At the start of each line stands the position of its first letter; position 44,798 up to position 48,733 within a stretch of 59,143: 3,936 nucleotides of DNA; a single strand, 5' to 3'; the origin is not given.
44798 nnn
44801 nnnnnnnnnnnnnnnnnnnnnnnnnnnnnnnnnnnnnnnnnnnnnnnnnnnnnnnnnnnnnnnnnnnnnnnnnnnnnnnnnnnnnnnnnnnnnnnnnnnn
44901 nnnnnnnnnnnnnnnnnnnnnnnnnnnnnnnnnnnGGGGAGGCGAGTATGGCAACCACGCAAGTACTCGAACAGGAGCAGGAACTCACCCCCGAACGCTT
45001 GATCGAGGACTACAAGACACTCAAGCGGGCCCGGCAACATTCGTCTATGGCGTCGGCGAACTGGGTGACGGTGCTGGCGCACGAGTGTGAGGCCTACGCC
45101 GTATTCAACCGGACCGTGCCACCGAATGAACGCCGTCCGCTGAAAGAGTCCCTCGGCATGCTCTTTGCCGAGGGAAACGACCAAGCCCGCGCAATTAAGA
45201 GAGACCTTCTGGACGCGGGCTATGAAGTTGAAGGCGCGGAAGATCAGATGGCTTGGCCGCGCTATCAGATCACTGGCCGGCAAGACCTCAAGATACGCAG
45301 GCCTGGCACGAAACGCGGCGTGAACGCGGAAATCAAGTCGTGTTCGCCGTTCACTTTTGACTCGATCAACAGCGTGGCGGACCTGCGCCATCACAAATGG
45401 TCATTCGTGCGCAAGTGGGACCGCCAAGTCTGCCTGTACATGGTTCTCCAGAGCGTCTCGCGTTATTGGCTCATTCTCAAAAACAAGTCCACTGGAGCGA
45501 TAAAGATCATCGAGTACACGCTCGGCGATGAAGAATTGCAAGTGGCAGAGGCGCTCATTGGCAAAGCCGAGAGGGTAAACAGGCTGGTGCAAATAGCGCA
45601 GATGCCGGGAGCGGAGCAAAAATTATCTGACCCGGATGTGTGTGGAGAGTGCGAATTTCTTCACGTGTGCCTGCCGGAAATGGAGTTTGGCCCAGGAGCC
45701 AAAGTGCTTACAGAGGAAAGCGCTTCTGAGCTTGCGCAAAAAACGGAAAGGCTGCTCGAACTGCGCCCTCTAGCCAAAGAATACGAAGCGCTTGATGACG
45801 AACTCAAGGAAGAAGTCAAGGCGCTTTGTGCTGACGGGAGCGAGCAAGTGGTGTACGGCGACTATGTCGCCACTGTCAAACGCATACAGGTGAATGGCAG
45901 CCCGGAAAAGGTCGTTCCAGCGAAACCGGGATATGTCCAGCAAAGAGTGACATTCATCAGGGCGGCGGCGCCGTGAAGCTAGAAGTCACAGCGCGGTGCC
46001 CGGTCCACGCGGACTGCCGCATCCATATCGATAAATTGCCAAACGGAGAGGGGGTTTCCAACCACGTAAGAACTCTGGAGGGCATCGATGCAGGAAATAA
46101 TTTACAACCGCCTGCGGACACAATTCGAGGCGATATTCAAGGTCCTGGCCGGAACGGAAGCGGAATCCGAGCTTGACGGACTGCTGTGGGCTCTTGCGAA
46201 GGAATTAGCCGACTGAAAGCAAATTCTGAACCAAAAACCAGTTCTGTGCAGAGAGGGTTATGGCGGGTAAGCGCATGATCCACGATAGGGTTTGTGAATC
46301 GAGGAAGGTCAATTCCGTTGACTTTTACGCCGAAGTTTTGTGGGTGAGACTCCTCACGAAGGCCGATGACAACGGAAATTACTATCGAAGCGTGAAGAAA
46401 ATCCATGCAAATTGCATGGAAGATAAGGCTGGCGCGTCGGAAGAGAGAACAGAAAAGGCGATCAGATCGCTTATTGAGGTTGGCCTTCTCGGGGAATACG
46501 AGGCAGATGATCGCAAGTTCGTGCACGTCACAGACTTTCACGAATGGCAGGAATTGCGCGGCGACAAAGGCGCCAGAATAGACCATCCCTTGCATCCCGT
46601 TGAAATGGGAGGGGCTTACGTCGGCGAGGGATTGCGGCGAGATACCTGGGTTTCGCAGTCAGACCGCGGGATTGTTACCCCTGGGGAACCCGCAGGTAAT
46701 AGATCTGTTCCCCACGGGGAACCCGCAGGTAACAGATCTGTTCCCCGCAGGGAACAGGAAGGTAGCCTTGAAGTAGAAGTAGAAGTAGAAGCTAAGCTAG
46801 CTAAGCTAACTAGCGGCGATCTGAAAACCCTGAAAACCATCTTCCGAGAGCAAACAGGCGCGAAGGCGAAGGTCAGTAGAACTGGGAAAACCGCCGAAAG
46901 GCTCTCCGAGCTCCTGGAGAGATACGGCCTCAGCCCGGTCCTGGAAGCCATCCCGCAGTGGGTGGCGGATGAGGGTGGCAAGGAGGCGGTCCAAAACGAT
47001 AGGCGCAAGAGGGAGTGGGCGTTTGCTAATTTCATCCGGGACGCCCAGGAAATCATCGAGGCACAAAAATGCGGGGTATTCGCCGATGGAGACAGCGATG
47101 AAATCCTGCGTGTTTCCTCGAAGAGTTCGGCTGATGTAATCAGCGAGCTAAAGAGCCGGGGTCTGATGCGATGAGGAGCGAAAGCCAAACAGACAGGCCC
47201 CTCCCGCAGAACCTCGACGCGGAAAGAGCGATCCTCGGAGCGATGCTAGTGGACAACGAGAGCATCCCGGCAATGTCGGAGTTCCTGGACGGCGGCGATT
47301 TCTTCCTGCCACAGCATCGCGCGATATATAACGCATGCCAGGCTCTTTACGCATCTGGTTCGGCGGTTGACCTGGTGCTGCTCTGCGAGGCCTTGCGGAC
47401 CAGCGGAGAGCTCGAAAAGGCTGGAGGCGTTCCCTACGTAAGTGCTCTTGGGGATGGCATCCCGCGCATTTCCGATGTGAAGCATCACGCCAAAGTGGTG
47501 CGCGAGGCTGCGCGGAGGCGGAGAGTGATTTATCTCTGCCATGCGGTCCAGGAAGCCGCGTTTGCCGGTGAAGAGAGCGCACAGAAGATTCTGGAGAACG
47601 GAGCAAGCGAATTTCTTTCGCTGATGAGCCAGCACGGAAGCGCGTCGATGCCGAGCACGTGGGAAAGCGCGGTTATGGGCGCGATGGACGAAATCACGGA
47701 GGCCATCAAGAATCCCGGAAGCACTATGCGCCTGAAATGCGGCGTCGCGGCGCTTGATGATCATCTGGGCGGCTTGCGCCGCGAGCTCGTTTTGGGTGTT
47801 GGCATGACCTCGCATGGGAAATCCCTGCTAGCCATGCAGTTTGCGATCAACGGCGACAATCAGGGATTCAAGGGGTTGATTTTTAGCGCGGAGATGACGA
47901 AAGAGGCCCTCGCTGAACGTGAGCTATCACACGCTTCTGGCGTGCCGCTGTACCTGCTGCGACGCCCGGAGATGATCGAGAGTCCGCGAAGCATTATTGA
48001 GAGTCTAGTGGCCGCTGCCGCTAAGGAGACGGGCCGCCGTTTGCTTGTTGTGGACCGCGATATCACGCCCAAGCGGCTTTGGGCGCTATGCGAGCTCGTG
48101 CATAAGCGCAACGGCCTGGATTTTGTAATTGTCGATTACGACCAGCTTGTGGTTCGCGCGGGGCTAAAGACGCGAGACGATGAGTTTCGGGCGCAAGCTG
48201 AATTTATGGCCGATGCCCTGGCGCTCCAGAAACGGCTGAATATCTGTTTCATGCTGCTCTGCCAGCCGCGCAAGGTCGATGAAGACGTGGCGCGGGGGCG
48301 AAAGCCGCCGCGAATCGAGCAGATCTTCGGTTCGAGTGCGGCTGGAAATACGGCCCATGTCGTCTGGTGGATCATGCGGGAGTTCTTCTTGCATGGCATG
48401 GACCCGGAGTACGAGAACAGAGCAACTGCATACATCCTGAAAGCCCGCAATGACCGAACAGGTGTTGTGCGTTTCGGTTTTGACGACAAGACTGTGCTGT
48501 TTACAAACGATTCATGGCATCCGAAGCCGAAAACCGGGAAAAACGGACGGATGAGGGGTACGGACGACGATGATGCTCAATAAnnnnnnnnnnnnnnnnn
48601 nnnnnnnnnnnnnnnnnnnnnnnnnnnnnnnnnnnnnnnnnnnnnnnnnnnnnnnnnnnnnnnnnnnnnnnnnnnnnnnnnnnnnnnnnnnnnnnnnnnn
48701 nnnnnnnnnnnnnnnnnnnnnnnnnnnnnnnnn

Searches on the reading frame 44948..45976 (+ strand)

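Call 8: search_protein_families(library=phrogs, proteins=[window:44948-45976:+], max_evalue=0.001)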
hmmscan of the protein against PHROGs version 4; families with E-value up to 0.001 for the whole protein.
window:44948-45976:+ (342 aa): 2 families
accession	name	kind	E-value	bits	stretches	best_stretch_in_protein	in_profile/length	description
phrog_1706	-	DNA, RNA and nucleotide metabolism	8e-08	33.1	1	76-246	88-247/293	CRISPR/Cas system associated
phrog_1990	-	DNA, RNA and nucleotide metabolism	1.1e-07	32.6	1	29-252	29-246/290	Cas4-domain exonuclease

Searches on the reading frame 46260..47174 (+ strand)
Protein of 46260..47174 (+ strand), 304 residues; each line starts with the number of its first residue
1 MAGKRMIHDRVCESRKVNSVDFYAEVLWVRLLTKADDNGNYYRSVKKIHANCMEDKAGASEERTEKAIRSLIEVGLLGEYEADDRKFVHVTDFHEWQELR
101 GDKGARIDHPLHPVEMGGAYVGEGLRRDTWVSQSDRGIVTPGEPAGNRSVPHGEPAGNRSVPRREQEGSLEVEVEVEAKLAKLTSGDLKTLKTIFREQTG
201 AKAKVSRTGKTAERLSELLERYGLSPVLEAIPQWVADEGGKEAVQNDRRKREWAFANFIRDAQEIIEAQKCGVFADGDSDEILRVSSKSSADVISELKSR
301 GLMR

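Call 8: search_protein_families(library=phrogs, proteins=[window:46260-47174:+], max_evalue=0.001)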
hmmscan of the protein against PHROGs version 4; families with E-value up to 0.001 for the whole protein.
window:46260-47174:+ (304 aa): 4 families
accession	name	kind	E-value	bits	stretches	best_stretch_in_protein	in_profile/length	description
phrog_1408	-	DNA, RNA and nucleotide metabolism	2.6e-11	44.6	1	5-113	5-115/302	replication initiation protein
phrog_5810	-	DNA, RNA and nucleotide metabolism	5.4e-07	30.5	1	18-95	14-89/268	replication initiation protein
phrog_2149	-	DNA, RNA and nucleotide metabolism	3.5e-06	28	1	14-222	13-221/289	replication initiation protein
phrog_270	-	DNA, RNA and nucleotide metabolism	0.00078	19.9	0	17-103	42-124/383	replication initiation protein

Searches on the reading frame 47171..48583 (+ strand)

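Call 8: search_protein_families(library=phrogs, proteins=[window:47171-48583:+], max_evalue=0.001)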
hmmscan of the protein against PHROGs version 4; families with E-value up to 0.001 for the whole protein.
window:47171-48583:+ (470 aa): 6 families
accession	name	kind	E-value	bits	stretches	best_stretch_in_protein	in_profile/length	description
phrog_19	-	DNA, RNA and nucleotide metabolism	1.8e-54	186.7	1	6-445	152-579/621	DnaB-like replicative helicase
phrog_239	-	DNA, RNA and nucleotide metabolism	5e-29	102.8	1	170-464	325-616/801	DNA primase/helicase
phrog_243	-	DNA, RNA and nucleotide metabolism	3.4e-12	46.9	1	199-444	30-265/273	DnaB-like replicative helicase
phrog_5482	-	unknown function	2.6e-08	34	1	203-404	50-249/341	-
phrog_20000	-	unknown function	4.9e-08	34.1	1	9-64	23-78/132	-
phrog_23150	-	unknown function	0.00018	22.2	1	10-225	4-215/217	-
